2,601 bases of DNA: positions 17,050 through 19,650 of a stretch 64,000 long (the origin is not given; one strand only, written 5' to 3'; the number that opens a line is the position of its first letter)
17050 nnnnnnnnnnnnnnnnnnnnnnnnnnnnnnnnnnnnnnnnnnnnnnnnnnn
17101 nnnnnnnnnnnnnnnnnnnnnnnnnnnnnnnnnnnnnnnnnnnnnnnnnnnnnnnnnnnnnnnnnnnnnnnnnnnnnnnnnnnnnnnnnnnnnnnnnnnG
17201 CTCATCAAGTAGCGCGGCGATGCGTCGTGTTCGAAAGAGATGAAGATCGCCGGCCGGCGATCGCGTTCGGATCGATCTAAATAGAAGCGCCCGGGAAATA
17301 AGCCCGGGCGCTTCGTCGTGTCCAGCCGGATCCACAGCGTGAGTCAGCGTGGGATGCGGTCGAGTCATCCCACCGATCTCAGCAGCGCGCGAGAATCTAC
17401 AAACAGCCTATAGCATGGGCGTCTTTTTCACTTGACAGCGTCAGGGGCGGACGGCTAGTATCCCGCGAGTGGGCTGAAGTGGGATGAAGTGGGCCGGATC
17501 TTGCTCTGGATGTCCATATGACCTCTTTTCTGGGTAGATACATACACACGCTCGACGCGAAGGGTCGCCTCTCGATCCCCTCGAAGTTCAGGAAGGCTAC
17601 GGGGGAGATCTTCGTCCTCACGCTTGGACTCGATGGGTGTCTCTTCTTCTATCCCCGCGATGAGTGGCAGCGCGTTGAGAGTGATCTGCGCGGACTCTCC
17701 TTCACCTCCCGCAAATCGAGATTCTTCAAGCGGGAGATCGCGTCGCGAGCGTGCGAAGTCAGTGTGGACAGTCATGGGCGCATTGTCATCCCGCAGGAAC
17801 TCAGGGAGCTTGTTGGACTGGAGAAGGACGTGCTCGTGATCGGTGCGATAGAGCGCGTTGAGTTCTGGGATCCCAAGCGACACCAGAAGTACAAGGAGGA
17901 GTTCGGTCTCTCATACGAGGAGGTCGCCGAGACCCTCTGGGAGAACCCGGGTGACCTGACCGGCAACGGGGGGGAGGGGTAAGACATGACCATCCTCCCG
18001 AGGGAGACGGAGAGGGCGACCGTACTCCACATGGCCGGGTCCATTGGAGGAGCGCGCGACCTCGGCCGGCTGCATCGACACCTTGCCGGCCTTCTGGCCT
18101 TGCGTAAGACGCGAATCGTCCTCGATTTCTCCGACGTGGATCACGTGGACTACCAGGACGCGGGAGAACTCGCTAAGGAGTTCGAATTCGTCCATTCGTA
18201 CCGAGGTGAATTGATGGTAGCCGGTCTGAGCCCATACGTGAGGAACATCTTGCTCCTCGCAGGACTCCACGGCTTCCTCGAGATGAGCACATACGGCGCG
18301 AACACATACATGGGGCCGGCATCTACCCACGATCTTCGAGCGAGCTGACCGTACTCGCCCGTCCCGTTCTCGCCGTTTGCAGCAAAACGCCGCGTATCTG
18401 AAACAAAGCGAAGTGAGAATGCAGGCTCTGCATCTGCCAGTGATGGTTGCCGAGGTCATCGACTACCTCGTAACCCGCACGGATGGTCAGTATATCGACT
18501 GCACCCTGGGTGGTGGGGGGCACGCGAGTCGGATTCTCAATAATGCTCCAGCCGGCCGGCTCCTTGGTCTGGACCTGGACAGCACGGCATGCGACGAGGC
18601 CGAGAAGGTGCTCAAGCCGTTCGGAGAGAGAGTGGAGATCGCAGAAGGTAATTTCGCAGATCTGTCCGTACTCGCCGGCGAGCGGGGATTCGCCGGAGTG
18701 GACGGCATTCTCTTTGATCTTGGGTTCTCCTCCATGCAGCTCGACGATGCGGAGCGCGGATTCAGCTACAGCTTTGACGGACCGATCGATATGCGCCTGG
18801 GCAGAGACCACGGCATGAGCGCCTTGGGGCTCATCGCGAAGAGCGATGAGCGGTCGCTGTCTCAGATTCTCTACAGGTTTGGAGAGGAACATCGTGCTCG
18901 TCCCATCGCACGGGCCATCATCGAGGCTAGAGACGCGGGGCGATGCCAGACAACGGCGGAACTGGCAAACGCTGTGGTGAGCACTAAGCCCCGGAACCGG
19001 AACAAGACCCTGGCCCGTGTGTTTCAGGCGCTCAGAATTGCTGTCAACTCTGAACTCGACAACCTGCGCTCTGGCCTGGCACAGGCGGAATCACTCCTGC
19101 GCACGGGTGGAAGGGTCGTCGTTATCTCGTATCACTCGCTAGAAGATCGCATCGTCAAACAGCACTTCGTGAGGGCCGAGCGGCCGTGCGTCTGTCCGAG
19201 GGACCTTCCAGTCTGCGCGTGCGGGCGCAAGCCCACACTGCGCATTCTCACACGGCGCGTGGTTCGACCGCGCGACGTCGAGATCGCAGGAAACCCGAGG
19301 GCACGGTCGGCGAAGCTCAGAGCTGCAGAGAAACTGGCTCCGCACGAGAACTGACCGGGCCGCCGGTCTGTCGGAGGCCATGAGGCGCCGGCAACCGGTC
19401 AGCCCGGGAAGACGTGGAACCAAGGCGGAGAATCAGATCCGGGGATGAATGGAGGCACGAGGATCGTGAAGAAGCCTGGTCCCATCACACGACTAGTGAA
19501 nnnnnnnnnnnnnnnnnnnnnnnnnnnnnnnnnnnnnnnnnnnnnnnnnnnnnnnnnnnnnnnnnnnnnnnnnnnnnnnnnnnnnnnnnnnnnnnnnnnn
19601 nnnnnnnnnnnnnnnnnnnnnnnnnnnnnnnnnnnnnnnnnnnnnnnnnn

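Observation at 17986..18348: Non-phosphorylatable STAS-domain protein embedded inside the dcw operon between mraZ and rsmH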

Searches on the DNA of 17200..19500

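Call 32: search_rna_families(source=window, start=17200, end=19500, threshold=evalue, max_evalue=1)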
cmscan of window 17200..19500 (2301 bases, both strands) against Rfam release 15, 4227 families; matches with E-value up to 1: 2.
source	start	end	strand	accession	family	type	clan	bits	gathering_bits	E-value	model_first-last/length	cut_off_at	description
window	17281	17373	-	RF02233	sX14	Gene; sRNA;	-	21.6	80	0.35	1-92/92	no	Xanthomonas sRNA sX14/Xoo3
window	19219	19276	+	RF01116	Yfr1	Gene; sRNA;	-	20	38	0.6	1-59/59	no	Cyanobacterial functional RNA 1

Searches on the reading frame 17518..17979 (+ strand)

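Call 3: search_protein_families(library=pfam, proteins=[window:17518-17979:+], max_evalue=1)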
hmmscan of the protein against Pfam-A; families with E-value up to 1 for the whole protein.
window:17518-17979:+ (154 aa): 3 families
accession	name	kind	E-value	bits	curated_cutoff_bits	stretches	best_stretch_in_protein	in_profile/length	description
PF02381.23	MraZ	-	6.7e-32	109.7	23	2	4-72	2-71/72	MraZ protein, putative antitoxin-like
PF04014.23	MazE_antitoxin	-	6.3e-05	23.3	24.7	1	82-106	3-28/48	Antidote-toxin recognition MazE, bacterial antitoxin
PF09558.15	DUF2375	-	0.015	15.8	27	0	14-34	32-52/69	Protein of unknown function (DUF2375)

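Call 4: search_protein_families(library=ncbifam, proteins=[window:17518-17979:+], max_evalue=1)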
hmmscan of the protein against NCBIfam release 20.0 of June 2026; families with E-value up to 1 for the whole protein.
window:17518-17979:+ (154 aa): 11 families
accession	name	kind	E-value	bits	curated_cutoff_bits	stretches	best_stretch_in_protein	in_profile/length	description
TIGR00242.1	TIGR00242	equivalog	1.4e-35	122.3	98.35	1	4-140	2-139/144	division/cell wall cluster transcriptional repressor MraZ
NF001476.0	PRK00326.2-2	equivalog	9e-28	97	162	1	1-125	2-138/163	division/cell wall cluster transcriptional repressor MraZ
NF001482.0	PRK00326.3-4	equivalog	3.6e-24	85.3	168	1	4-128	2-143/160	division/cell wall cluster transcriptional repressor MraZ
NF001477.0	PRK00326.2-4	equivalog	4.2e-17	62.5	162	1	1-128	1-133/155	division/cell wall cluster transcriptional repressor MraZ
NF001483.0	PRK00326.3-5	equivalog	6.2e-15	55.8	239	1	4-138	3-146/155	division/cell wall cluster transcriptional repressor MraZ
NF001475.0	PRK00326.2-1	equivalog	4.3e-11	43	257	1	1-127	1-132/149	division/cell wall cluster transcriptional repressor MraZ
TIGR01439.1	lp_hng_hel_AbrB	domain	5.6e-07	29.2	28.3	1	81-102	2-23/44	transcriptional regulator, AbrB family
NF006352.0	PRK08577.1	equivalog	5e-06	26.6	140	1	81-108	7-34/136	hypothetical protein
NF040962.1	near_HgcAB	equivalog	5.4e-05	23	70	1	81-103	8-30/70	HgcAB-associated protein HgcC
TIGR02922.1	TIGR02922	hypoth_equivalog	0.0014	18.6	64.95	1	80-96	26-42/67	TIGR02922 family protein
TIGR03689.1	pup_AAA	equivalog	0.0094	14.7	504.75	1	77-119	305-348/512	proteasome ATPase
